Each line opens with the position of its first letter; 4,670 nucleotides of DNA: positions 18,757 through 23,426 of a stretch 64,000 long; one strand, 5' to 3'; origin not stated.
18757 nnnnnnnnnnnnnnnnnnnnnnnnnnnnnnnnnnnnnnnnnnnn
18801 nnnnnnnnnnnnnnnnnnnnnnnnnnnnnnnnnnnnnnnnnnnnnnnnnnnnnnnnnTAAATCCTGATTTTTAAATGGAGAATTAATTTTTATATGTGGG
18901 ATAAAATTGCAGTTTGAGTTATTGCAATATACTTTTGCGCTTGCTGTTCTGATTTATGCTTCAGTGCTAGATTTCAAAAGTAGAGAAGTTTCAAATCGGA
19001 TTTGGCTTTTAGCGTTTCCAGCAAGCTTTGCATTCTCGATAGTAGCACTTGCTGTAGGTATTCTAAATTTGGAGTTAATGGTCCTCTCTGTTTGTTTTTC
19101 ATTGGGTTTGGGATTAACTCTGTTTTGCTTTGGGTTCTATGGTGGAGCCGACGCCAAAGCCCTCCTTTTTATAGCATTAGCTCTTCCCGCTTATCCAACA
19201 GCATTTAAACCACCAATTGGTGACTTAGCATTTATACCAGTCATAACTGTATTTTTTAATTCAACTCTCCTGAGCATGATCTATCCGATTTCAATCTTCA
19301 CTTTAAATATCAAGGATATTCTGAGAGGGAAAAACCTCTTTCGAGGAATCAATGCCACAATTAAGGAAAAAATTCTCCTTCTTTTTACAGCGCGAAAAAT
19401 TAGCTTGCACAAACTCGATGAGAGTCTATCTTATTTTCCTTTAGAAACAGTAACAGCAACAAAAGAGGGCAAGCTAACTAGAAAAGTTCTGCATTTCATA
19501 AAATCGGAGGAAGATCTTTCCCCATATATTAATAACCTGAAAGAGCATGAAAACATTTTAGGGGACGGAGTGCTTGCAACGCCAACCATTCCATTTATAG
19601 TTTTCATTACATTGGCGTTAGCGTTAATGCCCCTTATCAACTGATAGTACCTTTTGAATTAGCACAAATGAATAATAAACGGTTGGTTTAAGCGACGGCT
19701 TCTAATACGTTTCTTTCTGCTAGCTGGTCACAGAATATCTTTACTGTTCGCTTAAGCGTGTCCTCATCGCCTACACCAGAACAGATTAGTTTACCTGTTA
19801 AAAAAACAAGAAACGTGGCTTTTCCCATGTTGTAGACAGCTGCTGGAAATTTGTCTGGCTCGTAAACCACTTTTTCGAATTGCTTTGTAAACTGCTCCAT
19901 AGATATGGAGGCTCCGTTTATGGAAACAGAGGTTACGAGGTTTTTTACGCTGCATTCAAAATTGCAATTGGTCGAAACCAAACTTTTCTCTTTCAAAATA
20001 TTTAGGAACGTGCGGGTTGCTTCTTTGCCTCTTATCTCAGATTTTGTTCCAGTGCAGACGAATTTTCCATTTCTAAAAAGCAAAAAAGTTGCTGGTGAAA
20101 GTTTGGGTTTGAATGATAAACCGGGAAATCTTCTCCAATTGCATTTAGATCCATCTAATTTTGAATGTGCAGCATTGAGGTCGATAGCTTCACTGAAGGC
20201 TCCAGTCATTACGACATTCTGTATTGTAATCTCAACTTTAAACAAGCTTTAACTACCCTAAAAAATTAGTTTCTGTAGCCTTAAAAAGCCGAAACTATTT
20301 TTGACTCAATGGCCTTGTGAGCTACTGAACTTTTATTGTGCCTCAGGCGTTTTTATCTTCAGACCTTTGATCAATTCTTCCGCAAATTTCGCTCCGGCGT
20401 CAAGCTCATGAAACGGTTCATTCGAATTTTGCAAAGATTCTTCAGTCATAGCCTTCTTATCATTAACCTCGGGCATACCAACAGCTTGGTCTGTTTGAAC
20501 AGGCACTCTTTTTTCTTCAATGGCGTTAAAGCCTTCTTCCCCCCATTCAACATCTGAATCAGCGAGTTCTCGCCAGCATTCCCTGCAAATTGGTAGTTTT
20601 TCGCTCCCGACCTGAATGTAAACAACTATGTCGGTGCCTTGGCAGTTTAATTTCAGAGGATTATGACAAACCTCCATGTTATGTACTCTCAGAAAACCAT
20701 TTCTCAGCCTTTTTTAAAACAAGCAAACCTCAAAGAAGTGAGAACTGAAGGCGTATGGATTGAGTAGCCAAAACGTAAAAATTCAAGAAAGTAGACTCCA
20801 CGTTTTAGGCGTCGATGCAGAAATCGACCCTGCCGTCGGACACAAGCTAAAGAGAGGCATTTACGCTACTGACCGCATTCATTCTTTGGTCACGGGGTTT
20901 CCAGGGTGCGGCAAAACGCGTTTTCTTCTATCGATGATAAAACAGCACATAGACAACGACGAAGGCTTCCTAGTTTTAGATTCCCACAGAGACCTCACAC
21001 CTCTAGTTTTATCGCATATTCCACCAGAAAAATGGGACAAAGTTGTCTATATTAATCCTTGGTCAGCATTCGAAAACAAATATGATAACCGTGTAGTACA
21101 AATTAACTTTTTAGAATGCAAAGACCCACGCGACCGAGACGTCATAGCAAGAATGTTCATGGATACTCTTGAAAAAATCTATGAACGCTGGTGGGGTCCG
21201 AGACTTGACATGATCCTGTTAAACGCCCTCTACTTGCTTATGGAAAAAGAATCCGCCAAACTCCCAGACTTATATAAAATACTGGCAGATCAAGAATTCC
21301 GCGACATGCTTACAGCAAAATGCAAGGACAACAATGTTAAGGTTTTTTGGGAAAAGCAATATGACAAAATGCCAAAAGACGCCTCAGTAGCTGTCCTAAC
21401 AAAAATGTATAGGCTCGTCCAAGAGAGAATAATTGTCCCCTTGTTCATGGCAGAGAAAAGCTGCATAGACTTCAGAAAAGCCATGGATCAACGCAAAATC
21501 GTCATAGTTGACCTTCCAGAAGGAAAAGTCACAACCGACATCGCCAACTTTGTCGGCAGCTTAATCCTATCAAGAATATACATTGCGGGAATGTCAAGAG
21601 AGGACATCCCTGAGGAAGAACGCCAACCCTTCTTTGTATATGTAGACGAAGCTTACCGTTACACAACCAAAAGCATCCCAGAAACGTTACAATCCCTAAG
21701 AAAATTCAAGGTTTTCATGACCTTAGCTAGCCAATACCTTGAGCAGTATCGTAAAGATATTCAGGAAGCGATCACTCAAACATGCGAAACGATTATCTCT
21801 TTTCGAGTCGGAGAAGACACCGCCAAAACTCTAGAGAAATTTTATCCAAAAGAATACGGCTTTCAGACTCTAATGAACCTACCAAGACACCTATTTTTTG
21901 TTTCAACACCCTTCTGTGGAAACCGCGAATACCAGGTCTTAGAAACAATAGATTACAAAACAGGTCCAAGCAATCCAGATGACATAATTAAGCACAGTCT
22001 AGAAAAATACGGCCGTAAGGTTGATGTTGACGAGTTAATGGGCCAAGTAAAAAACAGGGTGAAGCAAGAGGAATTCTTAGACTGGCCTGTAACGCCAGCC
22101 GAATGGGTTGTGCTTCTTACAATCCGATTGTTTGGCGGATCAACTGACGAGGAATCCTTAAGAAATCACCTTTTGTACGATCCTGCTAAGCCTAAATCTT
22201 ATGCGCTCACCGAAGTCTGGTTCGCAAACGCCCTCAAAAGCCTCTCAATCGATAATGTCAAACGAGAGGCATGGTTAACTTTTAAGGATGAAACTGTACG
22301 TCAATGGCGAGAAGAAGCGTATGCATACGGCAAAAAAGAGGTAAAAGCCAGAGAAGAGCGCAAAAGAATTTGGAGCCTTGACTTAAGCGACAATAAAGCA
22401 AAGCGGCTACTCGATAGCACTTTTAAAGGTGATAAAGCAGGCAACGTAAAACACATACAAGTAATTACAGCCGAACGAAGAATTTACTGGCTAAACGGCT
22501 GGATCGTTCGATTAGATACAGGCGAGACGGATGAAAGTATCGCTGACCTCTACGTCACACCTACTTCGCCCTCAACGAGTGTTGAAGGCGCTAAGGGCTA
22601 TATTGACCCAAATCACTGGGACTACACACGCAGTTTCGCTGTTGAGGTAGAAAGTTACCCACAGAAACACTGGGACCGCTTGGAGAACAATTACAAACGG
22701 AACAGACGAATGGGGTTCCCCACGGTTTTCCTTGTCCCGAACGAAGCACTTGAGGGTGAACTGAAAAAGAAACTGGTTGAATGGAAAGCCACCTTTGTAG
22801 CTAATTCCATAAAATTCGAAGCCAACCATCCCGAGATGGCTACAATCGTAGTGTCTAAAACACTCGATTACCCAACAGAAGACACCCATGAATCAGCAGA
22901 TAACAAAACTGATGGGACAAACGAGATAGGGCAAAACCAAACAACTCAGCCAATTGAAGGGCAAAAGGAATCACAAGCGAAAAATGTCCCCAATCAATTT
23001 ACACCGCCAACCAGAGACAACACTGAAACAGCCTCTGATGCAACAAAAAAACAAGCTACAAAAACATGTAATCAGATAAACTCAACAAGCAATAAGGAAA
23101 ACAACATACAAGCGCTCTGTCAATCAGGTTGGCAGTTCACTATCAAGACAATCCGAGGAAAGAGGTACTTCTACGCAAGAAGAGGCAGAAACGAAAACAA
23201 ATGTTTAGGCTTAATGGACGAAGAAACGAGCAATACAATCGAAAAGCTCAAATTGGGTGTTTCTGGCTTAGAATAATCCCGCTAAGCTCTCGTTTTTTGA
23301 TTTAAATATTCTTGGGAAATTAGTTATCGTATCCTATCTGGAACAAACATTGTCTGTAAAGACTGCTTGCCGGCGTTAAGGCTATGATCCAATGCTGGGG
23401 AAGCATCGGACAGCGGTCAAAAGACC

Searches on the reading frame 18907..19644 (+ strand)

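Call 10: search_protein_families(library=pfam, proteins=[window:18907-19644:+], max_evalue=0.01)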
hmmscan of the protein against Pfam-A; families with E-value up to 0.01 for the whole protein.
window:18907-19644:+ (245 aa): 2 families
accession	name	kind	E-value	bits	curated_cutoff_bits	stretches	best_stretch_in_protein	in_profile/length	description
PF01478.23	Peptidase_A24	-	5.1e-12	46.6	26.5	1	10-128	2-104/104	Type IV leader peptidase family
PF06847.16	Arc_PepC_II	-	8e-09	36.4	29.9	1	155-239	2-85/93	Archaeal Peptidase A24 C-terminus Type II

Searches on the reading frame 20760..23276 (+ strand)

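Call 10: search_protein_families(library=pfam, proteins=[window:20760-23276:+], max_evalue=0.01)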
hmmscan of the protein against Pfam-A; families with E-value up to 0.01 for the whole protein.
window:20760-23276:+ (838 aa): 1 family
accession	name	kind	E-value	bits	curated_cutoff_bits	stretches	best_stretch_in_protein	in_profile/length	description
PF10412.15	TrwB_AAD_bind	-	1e-08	35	20.5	1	38-360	14-321/387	Type IV secretion-system coupling protein DNA-binding domain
